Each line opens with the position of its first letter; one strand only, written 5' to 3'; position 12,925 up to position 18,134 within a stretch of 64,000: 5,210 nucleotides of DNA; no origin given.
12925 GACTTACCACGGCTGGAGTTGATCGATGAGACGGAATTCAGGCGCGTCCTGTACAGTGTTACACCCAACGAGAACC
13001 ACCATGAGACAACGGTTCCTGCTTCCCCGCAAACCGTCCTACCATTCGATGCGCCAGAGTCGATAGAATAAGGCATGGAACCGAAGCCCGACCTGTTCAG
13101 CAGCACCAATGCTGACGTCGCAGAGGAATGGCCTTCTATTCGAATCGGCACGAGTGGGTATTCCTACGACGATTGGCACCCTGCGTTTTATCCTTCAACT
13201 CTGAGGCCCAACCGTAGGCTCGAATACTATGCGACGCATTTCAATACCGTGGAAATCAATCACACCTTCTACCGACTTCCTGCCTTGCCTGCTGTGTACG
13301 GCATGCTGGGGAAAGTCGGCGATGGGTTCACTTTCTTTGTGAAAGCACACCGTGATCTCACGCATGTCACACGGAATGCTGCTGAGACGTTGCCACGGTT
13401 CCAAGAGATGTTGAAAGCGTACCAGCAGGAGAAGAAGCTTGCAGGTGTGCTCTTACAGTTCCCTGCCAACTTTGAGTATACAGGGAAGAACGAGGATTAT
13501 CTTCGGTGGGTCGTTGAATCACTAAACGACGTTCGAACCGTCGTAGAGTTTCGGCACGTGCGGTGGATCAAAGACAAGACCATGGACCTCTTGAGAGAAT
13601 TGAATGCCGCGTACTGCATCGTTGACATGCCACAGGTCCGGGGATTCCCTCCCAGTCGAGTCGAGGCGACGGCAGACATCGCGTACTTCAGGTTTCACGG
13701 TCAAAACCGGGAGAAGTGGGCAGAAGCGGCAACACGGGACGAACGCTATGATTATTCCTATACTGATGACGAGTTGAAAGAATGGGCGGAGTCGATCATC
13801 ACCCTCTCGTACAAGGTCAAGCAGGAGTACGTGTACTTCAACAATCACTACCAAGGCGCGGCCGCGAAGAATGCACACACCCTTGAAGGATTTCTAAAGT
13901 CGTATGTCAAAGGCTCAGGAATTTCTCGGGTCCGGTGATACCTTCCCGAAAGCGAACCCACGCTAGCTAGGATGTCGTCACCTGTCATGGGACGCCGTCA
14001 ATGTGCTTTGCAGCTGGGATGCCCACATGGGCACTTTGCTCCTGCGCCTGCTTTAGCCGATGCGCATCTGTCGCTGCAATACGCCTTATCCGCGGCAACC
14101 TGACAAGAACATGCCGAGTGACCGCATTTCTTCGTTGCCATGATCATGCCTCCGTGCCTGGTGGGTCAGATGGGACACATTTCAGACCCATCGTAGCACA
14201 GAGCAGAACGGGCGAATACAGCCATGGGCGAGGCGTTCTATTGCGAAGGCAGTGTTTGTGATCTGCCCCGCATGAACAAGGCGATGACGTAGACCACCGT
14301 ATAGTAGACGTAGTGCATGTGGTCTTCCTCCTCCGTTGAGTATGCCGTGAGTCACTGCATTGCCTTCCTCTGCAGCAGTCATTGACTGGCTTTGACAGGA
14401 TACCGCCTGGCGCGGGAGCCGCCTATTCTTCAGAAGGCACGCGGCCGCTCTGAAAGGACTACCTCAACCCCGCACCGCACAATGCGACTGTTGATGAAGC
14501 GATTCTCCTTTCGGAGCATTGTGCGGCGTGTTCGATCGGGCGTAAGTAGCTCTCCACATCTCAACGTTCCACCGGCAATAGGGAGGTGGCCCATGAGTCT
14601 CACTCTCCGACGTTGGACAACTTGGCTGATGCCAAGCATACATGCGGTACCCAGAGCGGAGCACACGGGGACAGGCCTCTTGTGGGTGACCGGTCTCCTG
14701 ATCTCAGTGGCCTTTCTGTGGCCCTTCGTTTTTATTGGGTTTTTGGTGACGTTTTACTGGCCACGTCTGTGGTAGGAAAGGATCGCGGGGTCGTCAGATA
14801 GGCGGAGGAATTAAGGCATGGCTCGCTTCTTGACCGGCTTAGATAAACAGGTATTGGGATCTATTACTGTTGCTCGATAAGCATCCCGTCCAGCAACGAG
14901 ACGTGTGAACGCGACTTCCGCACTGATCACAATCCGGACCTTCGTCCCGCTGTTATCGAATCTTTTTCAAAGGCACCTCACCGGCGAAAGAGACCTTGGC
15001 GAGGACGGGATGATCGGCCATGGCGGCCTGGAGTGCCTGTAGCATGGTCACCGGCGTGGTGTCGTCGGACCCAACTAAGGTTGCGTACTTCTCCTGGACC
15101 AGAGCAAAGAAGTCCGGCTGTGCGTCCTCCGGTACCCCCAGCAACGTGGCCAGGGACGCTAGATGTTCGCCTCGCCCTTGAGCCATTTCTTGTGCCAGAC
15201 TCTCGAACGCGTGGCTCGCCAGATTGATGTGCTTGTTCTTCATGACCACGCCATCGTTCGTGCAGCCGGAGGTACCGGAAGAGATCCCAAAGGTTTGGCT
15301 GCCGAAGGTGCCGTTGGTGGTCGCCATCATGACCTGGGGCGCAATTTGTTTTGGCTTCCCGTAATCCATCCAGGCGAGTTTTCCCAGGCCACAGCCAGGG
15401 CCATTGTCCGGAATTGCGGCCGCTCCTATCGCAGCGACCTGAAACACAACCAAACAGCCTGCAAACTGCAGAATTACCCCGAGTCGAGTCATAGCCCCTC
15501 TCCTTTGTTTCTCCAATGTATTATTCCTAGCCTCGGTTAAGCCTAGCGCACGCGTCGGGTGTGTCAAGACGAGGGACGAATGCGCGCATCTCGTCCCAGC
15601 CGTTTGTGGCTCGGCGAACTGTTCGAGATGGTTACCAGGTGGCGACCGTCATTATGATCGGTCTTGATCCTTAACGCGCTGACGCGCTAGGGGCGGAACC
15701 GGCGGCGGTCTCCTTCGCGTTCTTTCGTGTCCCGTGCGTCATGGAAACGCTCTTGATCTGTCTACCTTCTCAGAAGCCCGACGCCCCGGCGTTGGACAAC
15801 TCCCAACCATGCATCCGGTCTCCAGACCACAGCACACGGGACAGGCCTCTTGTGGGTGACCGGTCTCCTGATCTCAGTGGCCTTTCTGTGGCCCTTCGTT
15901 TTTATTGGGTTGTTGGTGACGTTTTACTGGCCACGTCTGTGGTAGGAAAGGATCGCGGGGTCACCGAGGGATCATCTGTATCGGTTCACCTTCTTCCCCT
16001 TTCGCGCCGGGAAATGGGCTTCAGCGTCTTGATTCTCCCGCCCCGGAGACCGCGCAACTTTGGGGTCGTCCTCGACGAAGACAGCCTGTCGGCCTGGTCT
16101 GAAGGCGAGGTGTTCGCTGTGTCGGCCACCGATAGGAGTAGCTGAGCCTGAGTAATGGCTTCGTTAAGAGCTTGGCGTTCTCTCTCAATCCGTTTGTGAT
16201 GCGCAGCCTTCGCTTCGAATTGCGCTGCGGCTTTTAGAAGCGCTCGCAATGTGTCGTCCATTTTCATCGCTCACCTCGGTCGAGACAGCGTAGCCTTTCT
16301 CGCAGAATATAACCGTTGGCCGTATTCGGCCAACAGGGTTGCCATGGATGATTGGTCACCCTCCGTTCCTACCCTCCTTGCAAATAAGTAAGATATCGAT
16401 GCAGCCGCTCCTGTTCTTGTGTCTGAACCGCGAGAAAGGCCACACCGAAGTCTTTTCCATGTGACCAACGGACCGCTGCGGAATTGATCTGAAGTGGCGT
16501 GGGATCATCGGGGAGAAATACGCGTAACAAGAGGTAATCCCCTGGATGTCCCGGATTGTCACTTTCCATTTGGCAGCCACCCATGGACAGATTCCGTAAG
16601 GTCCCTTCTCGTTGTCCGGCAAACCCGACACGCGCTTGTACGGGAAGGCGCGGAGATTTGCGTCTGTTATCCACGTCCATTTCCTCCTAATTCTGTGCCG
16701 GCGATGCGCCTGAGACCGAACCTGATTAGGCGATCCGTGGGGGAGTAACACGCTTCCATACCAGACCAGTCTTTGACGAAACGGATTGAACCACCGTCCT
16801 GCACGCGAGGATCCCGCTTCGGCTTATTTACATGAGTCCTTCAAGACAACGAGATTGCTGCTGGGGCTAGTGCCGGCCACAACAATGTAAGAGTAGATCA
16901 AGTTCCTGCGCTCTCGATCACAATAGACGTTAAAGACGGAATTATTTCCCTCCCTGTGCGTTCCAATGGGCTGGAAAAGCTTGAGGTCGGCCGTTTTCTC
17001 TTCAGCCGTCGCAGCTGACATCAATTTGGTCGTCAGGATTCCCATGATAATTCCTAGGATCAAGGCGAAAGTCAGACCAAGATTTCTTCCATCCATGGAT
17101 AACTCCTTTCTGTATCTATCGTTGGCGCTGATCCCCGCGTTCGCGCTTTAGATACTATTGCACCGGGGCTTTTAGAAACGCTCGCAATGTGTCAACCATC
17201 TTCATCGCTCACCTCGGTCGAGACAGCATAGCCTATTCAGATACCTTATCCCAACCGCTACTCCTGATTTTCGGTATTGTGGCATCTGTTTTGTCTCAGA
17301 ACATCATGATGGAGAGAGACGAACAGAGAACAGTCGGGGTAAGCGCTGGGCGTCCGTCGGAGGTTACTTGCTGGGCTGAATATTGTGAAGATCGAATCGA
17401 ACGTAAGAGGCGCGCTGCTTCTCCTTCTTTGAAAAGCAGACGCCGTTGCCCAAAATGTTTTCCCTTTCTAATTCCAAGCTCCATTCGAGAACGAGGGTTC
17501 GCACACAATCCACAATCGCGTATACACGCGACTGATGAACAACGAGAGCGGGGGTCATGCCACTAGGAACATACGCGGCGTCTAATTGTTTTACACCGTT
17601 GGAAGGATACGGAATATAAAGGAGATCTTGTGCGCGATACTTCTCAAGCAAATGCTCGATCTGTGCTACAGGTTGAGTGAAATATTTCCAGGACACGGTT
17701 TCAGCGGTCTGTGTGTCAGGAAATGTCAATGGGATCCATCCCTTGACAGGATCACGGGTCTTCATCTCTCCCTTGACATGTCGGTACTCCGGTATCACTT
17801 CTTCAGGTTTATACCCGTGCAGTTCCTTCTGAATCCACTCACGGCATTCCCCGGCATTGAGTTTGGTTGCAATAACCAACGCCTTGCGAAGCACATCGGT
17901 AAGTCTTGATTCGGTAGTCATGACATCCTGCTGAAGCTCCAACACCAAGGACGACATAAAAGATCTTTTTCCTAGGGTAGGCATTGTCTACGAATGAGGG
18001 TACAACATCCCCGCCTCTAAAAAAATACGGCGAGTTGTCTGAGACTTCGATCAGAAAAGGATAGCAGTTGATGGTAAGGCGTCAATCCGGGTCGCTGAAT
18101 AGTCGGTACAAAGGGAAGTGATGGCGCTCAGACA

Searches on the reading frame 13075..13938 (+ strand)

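Call 14: search_protein_families(library=pfam, proteins=[window:13075-13938:+], max_evalue=0.01)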
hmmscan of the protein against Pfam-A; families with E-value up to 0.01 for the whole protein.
window:13075-13938:+ (287 aa): 1 family
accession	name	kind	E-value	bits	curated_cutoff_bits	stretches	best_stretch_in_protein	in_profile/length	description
PF01904.24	DUF72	-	7.4e-63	212.9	25.3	1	39-271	1-215/217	Protein of unknown function DUF72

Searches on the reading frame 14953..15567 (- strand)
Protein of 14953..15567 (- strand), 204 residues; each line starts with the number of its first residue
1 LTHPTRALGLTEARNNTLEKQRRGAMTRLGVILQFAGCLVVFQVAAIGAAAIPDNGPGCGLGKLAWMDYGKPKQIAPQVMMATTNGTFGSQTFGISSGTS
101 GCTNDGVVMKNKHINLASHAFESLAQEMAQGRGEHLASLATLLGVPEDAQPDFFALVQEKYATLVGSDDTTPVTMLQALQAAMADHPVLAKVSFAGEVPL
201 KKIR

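Call 14: search_protein_families(library=pfam, proteins=[window:14953-15567:-], max_evalue=0.01)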
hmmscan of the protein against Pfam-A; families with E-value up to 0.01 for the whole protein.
window:14953-15567:- (204 aa): 2 families
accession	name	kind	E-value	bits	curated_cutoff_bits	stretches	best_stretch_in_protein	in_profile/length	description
PF11220.13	DUF3015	-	3.2e-45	154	25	1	52-192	3-141/142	Protein of unknown function (DUF3015)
PF13700.11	DUF4158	-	0.0091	16.3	27.4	0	114-186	79-148/165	Domain of unknown function (DUF4158)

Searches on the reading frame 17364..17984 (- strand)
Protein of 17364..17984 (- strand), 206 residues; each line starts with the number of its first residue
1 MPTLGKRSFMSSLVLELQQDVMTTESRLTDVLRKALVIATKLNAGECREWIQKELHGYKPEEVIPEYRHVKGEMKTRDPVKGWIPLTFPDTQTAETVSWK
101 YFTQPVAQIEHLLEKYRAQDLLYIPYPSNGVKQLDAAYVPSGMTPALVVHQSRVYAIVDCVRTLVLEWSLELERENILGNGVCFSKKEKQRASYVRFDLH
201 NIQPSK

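Call 14: search_protein_families(library=pfam, proteins=[window:17364-17984:-], max_evalue=0.01)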
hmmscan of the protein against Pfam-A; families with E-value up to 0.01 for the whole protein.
window:17364-17984:- (206 aa): 1 family
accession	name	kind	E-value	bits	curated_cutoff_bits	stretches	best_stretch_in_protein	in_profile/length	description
PF18864.6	AbiTii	-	9.3e-41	140.5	27.6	1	12-194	1-186/189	AbiTii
